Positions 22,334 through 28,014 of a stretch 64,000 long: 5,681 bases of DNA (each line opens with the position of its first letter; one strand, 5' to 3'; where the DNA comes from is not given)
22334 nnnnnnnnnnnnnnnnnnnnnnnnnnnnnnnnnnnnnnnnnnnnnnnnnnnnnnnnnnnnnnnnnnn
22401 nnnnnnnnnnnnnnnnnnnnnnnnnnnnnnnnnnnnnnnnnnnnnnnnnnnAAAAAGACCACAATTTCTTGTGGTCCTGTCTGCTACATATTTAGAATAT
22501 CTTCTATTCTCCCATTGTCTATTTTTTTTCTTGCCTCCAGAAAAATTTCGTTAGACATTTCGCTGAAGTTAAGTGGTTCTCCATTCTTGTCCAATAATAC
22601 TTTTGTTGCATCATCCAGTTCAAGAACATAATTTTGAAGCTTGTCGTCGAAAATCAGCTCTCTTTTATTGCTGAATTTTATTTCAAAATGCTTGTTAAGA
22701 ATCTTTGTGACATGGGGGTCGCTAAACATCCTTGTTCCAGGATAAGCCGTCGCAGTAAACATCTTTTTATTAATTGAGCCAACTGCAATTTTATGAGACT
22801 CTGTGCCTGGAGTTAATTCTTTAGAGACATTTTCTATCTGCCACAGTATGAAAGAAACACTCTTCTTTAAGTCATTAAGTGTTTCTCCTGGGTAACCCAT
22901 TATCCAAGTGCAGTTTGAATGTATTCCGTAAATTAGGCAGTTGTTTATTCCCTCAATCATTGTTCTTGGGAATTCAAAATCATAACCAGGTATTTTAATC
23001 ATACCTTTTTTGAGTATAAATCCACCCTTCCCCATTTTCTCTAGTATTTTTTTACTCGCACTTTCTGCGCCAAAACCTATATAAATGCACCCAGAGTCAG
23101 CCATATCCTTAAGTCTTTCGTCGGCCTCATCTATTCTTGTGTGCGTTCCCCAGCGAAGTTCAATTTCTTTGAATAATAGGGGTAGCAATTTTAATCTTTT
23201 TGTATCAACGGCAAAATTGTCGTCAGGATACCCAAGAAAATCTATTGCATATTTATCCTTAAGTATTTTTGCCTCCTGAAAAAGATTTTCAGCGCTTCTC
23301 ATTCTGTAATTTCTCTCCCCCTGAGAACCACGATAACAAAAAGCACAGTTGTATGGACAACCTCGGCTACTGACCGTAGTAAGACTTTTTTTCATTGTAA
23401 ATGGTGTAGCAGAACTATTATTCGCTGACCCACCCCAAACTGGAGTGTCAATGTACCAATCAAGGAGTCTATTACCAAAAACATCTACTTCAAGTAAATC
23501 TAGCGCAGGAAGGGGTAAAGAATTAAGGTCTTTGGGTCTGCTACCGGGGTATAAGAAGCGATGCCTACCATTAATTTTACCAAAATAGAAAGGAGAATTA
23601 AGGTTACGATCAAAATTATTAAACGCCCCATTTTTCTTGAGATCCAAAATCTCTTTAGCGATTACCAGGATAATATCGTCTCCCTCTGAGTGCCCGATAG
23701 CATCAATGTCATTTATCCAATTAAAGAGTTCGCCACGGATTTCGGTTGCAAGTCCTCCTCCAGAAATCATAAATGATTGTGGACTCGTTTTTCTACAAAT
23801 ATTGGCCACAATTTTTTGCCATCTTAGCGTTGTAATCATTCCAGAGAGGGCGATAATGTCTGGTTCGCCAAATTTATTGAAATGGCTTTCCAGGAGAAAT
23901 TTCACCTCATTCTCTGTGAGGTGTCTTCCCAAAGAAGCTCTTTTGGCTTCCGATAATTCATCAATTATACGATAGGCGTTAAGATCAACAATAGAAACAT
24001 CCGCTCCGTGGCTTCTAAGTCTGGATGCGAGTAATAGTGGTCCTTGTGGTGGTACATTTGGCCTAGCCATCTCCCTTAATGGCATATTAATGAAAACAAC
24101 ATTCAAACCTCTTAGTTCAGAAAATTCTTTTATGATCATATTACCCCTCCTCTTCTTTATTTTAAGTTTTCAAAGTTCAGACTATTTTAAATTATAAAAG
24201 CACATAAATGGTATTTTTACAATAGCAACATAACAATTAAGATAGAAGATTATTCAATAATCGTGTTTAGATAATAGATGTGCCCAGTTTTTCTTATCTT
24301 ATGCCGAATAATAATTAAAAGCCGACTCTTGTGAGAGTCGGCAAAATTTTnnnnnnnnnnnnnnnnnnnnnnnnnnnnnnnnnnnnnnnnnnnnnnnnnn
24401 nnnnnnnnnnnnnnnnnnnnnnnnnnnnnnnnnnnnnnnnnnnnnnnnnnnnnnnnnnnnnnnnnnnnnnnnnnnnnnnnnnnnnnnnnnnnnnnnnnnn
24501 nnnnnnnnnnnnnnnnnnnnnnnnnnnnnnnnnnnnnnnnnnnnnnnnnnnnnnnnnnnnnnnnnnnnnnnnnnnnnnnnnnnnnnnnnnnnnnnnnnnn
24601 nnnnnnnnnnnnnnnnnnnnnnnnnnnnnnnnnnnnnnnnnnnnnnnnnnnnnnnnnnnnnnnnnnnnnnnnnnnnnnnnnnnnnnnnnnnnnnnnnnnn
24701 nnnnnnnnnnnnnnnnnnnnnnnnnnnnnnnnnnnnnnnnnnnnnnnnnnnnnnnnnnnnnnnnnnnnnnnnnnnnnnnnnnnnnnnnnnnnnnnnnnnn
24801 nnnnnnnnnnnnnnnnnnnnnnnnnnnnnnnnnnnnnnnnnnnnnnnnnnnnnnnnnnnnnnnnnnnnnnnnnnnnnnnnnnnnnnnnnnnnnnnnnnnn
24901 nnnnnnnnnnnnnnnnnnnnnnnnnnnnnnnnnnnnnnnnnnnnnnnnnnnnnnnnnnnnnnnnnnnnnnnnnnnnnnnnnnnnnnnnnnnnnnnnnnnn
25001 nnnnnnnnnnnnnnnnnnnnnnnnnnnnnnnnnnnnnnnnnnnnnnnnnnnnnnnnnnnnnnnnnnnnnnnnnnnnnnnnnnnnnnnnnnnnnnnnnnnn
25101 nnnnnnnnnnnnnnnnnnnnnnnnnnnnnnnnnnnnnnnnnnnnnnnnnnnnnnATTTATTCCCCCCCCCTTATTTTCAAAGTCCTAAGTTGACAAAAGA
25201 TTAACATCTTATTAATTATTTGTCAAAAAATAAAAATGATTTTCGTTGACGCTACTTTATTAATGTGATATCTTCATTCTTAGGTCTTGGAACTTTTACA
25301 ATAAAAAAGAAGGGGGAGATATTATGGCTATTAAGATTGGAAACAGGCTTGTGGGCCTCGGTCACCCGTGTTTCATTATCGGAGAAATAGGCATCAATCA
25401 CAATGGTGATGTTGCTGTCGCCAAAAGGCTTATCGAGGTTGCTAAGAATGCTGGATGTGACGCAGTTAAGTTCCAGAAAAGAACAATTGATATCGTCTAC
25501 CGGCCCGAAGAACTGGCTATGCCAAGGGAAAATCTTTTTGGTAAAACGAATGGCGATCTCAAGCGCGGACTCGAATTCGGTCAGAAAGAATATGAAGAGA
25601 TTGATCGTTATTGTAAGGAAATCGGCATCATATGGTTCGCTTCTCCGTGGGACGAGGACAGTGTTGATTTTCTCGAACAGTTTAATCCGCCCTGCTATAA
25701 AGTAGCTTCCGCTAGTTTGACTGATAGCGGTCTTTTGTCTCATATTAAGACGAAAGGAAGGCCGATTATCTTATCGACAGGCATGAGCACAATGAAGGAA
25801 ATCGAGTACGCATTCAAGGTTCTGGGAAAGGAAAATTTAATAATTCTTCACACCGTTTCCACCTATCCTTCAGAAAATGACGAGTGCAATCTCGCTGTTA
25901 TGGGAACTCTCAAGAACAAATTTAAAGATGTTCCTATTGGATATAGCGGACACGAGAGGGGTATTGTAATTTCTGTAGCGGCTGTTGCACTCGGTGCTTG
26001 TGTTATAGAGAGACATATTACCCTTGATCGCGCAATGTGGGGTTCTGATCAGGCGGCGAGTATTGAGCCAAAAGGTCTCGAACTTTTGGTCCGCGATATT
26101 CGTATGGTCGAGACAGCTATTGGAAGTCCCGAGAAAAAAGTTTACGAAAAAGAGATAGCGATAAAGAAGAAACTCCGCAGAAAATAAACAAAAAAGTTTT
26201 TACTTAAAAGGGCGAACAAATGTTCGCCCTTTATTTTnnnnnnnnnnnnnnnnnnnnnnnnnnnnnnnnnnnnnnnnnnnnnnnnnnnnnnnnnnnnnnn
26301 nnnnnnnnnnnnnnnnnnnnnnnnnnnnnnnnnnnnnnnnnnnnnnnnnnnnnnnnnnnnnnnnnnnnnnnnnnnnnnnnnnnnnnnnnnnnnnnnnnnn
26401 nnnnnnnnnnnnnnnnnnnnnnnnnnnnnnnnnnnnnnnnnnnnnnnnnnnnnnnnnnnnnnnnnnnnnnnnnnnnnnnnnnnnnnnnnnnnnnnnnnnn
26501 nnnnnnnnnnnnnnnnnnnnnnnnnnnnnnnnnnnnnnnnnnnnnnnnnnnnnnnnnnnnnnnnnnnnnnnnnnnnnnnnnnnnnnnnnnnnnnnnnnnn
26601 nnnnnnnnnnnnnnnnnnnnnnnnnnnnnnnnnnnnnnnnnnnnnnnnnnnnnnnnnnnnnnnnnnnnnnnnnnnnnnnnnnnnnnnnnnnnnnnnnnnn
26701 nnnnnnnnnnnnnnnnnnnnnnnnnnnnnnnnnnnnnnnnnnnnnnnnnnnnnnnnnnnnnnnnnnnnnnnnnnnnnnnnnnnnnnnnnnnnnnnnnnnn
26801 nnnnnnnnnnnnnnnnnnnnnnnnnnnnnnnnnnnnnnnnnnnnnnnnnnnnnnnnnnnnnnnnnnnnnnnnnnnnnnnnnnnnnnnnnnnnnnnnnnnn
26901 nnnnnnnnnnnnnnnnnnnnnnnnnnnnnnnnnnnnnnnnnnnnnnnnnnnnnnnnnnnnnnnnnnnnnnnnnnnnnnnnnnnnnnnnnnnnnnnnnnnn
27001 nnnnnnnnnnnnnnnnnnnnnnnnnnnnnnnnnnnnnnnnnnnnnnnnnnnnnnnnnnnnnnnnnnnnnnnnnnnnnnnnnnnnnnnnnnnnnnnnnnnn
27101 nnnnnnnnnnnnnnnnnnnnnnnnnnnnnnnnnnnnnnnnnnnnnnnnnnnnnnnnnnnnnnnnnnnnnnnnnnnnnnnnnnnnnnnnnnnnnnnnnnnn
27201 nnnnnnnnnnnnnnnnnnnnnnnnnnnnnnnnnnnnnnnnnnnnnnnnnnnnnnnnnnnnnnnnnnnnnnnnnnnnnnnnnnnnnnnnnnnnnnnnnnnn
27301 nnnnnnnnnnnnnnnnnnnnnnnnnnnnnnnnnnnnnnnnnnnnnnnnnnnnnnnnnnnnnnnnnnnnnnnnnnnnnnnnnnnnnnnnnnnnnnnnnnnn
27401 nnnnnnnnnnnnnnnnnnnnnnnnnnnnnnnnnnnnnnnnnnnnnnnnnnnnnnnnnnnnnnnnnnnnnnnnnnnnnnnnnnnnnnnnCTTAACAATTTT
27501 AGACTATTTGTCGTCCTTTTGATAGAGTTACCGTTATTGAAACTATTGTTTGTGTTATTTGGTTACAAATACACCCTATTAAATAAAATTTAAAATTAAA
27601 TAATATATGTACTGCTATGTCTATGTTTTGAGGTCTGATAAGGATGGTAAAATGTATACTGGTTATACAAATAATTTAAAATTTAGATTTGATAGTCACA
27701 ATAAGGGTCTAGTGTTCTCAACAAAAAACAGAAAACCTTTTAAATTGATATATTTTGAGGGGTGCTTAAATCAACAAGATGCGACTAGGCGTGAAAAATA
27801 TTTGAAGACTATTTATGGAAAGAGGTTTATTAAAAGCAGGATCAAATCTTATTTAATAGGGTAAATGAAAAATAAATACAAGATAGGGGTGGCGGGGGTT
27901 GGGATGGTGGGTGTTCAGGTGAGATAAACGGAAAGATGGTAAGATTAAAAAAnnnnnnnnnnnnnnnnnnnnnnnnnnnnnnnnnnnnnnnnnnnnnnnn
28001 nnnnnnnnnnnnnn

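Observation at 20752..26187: Nonulosonic-acid (sialic-acid-like) module with two radical SAM enzymes, one B12-dependent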

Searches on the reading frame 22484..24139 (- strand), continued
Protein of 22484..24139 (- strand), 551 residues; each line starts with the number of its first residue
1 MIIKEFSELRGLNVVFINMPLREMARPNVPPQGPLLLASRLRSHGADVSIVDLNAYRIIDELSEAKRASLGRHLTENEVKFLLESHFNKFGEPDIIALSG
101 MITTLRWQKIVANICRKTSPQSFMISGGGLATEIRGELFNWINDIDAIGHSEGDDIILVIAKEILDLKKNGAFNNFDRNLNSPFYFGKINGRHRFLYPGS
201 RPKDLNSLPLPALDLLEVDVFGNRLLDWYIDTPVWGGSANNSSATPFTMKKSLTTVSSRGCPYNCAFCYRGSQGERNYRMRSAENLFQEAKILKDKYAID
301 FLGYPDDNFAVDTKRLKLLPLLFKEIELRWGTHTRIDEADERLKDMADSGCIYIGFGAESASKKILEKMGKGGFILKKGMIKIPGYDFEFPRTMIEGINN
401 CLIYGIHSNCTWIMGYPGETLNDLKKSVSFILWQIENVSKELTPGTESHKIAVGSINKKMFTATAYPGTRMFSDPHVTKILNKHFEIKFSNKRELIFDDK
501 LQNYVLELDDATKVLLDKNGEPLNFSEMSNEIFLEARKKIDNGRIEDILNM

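Call 67: list_cluster_members(proteins=[window:22484-24139:-, window:24351-25154:-, window:25324-26187:+, window:20752-21468:-, window:21510-22451:+])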
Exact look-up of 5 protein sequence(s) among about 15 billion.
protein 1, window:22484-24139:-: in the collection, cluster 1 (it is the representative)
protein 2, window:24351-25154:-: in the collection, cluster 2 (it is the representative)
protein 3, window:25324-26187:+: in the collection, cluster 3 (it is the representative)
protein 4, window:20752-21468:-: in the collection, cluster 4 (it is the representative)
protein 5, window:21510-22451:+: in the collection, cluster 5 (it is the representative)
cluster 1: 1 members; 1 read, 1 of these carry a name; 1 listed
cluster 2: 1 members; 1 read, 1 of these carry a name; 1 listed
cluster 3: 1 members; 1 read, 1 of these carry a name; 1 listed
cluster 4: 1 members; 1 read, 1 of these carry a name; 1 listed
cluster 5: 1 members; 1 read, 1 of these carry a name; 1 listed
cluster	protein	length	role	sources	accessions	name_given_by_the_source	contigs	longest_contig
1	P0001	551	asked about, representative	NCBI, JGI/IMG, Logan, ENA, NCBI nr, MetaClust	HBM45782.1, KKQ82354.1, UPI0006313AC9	MAG: hypothetical protein UT05_C0002G0060 [Parcubacteria group bacterium ... | status=active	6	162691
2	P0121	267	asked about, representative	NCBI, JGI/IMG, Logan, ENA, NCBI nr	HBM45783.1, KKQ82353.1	MAG: molybdopterin cofactor synthesis protein MoaA [Parcubacteria group bacterium ...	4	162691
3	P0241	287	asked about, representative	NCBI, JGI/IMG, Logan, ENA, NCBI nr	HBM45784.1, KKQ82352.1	MAG: N-acetylneuraminate synthase [Parcubacteria group bacterium GW2011_GWF2_38_76]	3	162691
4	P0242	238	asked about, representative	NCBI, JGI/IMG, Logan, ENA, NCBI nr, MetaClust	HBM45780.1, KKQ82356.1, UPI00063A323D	MAG: CMP-N-acetylneuraminic acid synthetase [Parcubacteria group bacterium ... | status=active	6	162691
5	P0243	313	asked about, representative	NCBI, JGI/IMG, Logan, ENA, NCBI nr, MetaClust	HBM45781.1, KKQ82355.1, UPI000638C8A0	MAG: SAM-dependent methyltransferase [Parcubacteria group bacterium GW2011_GWF2_38_76] | status=active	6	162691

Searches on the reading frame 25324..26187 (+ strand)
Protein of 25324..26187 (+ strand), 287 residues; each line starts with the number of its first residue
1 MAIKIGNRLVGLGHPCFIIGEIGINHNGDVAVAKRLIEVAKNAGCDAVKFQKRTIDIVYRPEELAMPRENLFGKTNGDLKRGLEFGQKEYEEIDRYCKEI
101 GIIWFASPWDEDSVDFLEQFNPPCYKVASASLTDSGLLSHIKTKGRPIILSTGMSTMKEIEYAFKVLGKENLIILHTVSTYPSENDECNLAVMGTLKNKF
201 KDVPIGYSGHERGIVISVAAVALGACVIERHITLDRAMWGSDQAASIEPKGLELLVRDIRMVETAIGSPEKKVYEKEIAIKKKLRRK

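Call 3: search_protein_families(library=pfam, proteins=[window:25324-26187:+], max_evalue=0.01)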
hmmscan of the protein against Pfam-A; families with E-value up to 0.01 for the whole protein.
window:25324-26187:+ (287 aa): 1 family
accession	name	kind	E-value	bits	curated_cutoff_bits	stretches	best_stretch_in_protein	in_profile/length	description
PF03102.20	NeuB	-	3.5e-81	272.7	22.1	1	36-270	1-240/241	NeuB family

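Call 4: search_protein_families(library=ncbifam, proteins=[window:25324-26187:+], max_evalue=0.01)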
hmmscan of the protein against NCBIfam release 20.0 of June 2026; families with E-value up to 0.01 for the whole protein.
window:25324-26187:+ (287 aa): 2 families
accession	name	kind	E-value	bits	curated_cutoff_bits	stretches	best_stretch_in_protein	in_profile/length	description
TIGR03569.1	NeuB_NnaB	equivalog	1.9e-80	270.4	399.65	1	16-286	1-278/329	N-acetylneuraminate synthase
TIGR03586.1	PseI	equivalog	1.4e-65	221.6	340.25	1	16-285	2-275/327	pseudaminic acid synthase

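Call 26: search_solved_structures(query=window:25324-26187:+, max_evalue=0.001)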
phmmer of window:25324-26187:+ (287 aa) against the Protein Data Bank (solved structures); distinct sequences matched with E-value up to 0.001: 8.
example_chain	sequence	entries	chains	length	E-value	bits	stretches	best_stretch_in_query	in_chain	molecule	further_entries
6ncs_A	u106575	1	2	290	7.8e-45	156.5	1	3-287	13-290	N-acetylneuraminic acid (Sialic acid) synthetase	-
1vli_A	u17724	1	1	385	3.3e-38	134.8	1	2-268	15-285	Spore coat polysaccharide biosynthesis protein spsE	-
8h2c_A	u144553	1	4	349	2e-36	129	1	14-278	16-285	Pseudaminic acid synthase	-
1xuu_A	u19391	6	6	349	3.8e-32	114.9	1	3-268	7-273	polysialic acid capsule biosynthesis protein SiaC | N-acetylneuraminate synthase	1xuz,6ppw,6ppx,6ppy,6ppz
4ipi_A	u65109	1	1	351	3.9e-32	114.9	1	3-268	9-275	Polysialic acid capsule biosynthesis protein SiaC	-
4ipj_A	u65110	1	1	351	3.9e-32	114.9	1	3-268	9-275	Polysialic acid capsule biosynthesis protein SiaC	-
2wqp_A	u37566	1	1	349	9.5e-31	110.3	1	3-268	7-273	POLYSIALIC ACID CAPSULE BIOSYNTHESIS PROTEIN SIAC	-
3g8r_A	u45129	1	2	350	1.1e-21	80.6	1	12-285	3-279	Probable spore coat polysaccharide biosynthesis protein E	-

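Call 50: search_solved_structures(query=window:25324-26187:+, max_evalue=1e-20, show_alignments=4)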
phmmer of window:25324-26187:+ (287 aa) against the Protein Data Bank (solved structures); distinct sequences matched with E-value up to 1e-20: 8.
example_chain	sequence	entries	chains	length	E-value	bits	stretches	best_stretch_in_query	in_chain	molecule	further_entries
6ncs_A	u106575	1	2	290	7.8e-45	156.5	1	3-287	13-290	N-acetylneuraminic acid (Sialic acid) synthetase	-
1vli_A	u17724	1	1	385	3.3e-38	134.8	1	2-268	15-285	Spore coat polysaccharide biosynthesis protein spsE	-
8h2c_A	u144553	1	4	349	2e-36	129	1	14-278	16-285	Pseudaminic acid synthase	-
1xuu_A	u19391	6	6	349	3.8e-32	114.9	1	3-268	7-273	polysialic acid capsule biosynthesis protein SiaC | N-acetylneuraminate synthase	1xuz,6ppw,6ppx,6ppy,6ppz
4ipi_A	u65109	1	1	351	3.9e-32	114.9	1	3-268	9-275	Polysialic acid capsule biosynthesis protein SiaC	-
4ipj_A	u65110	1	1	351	3.9e-32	114.9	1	3-268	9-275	Polysialic acid capsule biosynthesis protein SiaC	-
2wqp_A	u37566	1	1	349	9.5e-31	110.3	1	3-268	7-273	POLYSIALIC ACID CAPSULE BIOSYNTHESIS PROTEIN SIAC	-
3g8r_A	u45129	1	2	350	1.1e-21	80.6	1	12-285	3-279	Probable spore coat polysaccharide biosynthesis protein E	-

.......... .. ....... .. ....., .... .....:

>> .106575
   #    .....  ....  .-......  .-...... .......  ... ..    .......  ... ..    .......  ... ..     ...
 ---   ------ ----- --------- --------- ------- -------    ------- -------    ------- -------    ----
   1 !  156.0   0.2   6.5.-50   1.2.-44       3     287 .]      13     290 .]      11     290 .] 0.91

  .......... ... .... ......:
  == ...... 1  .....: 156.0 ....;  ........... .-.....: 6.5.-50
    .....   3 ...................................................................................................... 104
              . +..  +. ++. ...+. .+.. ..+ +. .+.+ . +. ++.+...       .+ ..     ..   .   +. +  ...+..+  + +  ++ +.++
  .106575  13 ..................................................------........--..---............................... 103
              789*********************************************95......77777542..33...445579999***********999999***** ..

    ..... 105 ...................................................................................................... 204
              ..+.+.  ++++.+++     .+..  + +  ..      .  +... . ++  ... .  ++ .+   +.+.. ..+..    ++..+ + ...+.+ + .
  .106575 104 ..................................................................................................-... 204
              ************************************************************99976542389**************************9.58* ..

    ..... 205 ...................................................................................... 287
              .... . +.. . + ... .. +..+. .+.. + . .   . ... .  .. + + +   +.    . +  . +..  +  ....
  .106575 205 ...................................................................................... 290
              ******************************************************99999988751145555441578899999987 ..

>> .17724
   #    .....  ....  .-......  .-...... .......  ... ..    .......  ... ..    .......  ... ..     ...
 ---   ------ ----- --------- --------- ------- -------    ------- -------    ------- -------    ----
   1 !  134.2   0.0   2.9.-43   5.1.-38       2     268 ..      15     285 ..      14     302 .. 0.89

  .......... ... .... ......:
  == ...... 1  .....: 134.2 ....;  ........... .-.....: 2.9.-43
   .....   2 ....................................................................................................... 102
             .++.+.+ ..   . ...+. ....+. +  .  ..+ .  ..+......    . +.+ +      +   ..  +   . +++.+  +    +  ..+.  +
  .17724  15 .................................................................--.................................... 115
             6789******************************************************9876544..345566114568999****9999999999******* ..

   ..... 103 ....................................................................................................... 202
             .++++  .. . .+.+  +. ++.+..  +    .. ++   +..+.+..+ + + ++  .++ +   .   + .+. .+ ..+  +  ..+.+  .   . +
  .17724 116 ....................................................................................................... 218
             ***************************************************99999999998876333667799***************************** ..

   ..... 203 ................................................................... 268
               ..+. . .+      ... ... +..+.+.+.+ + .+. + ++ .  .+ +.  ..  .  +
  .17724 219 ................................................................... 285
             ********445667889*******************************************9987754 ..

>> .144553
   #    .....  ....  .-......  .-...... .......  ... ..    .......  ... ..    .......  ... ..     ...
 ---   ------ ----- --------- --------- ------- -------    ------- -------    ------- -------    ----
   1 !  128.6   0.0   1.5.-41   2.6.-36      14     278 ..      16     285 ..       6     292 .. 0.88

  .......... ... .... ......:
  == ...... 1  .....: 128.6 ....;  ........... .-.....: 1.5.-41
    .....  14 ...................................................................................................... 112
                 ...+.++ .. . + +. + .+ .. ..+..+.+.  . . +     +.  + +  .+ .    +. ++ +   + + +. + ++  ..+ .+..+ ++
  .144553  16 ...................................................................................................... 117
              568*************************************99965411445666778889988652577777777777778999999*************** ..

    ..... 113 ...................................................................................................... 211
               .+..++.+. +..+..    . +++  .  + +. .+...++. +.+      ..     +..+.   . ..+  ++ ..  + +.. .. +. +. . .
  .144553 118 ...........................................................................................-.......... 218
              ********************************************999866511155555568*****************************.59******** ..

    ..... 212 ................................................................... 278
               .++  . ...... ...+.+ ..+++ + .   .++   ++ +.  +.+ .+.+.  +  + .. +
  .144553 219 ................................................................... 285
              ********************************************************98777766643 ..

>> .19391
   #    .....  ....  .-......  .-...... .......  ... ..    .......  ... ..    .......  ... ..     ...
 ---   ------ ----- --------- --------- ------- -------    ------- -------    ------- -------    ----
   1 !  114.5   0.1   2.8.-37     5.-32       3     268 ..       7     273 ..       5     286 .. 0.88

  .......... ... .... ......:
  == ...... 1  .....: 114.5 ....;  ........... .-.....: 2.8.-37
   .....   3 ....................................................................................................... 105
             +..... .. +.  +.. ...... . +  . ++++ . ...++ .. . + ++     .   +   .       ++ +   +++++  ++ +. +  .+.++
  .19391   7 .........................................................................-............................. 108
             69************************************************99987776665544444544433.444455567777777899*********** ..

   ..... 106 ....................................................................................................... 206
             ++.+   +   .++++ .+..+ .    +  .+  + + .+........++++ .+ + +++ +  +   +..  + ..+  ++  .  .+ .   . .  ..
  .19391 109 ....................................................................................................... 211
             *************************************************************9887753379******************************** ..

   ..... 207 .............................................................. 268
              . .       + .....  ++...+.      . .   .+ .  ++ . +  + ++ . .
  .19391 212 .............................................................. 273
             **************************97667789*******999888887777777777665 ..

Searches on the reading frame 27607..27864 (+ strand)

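Call 8: search_protein_families(library=pfam, proteins=[window:27607-27864:+], max_evalue=0.001)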
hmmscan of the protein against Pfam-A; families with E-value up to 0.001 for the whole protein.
window:27607-27864:+ (85 aa): 1 family
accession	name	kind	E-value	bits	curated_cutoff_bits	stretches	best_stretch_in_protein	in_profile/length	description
PF01541.30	GIY-YIG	-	4.7e-16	59.3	22.6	1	3-72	2-74/78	GIY-YIG catalytic domain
